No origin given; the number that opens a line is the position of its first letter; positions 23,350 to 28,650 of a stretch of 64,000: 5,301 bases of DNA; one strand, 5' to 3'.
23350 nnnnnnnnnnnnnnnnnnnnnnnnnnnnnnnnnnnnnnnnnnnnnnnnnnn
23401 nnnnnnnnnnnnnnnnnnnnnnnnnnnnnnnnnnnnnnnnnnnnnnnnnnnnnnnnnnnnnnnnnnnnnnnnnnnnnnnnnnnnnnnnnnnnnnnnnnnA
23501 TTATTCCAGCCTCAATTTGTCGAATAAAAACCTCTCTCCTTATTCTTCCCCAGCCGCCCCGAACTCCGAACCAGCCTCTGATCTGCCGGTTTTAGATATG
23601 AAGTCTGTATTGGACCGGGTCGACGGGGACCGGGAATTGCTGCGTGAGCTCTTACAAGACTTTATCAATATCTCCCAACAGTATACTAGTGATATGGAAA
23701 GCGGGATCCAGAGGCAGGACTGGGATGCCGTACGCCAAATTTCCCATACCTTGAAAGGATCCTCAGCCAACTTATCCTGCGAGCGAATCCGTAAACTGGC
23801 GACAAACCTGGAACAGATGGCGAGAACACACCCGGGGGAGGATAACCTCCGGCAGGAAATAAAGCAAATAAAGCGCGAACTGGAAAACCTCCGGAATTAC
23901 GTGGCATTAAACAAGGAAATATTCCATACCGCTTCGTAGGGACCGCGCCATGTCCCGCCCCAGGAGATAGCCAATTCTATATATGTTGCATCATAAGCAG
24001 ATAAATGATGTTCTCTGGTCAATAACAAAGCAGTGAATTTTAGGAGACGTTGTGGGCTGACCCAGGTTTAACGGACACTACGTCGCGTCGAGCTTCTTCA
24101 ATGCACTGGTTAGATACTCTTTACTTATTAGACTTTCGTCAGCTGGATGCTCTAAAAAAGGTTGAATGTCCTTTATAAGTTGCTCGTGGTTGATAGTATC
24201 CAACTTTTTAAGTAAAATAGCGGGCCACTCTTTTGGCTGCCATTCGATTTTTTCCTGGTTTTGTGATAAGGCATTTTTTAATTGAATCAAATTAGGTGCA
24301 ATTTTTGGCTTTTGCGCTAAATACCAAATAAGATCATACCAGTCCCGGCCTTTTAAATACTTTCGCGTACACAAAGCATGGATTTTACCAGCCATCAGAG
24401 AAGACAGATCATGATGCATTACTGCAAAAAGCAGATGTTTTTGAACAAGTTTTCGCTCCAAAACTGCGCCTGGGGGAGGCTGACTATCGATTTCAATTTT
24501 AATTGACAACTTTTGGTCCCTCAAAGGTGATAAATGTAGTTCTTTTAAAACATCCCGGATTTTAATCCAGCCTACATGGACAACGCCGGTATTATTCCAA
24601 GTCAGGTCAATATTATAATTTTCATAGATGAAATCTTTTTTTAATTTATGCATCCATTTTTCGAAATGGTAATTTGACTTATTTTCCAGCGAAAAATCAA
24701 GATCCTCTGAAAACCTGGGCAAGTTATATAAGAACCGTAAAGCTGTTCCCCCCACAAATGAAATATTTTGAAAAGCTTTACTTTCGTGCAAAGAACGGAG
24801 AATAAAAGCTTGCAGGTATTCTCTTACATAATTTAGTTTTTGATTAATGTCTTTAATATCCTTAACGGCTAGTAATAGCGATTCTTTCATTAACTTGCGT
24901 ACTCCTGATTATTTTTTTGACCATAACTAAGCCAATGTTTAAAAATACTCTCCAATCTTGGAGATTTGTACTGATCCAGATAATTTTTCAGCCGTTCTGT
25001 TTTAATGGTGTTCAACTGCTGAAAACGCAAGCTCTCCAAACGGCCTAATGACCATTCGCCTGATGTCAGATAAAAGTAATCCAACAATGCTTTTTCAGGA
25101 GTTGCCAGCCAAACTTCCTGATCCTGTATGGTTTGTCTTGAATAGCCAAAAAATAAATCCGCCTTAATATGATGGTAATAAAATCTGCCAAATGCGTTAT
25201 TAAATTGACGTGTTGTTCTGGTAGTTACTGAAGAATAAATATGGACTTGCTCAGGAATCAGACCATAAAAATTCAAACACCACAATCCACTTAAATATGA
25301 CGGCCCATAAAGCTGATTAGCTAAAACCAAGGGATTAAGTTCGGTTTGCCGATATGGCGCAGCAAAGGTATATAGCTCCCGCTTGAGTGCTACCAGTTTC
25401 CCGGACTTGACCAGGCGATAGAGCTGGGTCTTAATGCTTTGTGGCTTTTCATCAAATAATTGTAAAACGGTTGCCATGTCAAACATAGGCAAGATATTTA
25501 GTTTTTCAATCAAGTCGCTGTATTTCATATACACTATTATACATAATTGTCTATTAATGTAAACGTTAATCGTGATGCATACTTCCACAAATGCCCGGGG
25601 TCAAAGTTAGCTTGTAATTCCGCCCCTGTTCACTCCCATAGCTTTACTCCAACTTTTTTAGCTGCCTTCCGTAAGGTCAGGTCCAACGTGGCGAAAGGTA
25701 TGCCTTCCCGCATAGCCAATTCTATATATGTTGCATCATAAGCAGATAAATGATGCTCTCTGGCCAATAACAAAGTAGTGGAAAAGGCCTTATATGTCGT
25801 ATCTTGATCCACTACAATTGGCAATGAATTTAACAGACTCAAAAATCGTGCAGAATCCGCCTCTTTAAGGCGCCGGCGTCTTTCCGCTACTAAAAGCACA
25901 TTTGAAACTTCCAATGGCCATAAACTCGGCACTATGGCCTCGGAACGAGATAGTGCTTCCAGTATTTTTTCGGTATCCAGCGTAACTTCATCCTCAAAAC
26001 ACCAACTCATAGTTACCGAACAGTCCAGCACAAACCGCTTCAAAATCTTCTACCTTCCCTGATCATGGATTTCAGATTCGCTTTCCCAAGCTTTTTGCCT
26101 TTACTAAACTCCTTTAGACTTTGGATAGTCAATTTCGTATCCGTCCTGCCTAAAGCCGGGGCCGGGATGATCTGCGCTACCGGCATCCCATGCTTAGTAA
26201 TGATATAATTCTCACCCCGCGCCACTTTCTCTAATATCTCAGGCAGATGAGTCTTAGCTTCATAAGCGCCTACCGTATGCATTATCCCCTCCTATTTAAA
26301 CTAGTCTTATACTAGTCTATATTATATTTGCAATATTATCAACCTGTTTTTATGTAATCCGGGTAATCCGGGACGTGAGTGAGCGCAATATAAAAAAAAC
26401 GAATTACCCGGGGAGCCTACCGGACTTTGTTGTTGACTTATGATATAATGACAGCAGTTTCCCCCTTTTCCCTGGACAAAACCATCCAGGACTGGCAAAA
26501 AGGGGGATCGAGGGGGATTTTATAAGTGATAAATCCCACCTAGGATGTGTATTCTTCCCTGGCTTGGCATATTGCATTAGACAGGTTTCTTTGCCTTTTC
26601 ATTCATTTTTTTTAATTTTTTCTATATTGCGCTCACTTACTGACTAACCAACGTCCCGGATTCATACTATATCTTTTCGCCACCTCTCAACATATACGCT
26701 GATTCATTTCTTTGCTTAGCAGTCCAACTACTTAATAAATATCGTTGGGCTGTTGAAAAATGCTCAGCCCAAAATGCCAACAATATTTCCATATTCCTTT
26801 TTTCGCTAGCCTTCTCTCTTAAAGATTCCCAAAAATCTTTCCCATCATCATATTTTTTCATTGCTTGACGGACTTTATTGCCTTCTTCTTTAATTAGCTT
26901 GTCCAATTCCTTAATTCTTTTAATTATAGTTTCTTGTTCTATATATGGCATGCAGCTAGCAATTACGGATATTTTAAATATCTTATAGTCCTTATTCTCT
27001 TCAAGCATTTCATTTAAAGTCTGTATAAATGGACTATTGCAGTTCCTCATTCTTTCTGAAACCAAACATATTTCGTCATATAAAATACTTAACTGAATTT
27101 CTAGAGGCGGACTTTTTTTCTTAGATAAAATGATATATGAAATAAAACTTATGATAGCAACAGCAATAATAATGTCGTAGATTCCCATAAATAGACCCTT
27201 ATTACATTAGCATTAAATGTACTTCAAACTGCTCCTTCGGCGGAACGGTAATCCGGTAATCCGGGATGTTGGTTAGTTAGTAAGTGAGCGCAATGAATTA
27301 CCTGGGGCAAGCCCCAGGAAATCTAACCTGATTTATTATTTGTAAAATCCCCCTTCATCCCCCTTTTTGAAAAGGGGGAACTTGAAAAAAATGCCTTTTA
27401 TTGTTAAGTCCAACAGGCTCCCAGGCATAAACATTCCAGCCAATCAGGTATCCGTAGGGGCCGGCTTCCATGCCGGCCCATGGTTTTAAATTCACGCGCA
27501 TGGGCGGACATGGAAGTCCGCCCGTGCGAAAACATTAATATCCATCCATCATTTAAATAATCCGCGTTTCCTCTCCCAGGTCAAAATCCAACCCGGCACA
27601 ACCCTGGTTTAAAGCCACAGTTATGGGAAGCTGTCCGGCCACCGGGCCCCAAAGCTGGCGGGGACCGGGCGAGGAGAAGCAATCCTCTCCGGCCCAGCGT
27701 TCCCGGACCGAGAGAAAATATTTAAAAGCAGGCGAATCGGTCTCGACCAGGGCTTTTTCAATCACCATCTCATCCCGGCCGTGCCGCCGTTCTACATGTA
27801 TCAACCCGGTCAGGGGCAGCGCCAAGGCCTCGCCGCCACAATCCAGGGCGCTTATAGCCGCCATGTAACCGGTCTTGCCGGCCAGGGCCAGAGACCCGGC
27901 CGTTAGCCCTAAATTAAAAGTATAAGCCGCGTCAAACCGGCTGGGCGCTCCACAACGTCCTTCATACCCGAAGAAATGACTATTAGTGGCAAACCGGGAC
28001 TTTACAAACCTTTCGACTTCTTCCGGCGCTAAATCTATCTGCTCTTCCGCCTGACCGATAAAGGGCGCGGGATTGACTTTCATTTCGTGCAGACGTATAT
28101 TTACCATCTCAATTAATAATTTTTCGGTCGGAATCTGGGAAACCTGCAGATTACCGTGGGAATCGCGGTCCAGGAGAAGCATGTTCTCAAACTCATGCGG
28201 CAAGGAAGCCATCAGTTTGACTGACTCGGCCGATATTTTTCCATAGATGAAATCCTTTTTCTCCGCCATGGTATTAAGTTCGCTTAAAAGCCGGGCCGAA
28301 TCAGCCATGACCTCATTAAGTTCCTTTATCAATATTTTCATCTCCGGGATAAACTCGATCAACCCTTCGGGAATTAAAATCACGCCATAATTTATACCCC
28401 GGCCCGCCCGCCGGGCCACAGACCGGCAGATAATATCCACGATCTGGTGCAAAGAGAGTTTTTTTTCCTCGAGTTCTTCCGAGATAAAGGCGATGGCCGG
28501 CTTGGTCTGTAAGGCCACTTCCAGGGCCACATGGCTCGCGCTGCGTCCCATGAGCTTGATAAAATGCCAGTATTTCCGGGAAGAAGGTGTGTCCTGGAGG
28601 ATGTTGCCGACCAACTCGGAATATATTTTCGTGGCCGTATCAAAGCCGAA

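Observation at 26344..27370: Single-gene cassette nested in two layers of inverted repeats, next to the TA/Abi modules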

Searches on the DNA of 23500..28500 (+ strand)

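Call 12: search_rna_families(source=window, start=23500, end=28500, threshold=evalue, max_evalue=1)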
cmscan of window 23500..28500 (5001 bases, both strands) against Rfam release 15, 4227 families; matches with E-value up to 1: 1.
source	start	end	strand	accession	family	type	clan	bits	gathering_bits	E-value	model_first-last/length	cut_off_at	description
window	24616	24813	+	RF02590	Spy1186876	Gene; sRNA;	-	22.2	208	0.093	1-243/243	no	S. pyogenes small RNA 1186876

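Call 60: search_dna_similar(query=window:26340-27430:+, collection=plasmids, mode=distant, max_evalue=0.001)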
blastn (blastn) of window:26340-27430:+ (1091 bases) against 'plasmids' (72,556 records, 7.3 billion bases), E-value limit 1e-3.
No match.

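Call 61: search_dna_similar(query=window:26340-27430:+, collection=phages, mode=distant, max_evalue=0.001)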
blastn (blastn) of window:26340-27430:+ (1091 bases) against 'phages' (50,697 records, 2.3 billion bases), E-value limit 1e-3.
No match.
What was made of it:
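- Tried and rejected: Plasmid and phage collections (blastn) gave no match (calls 60, 61).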
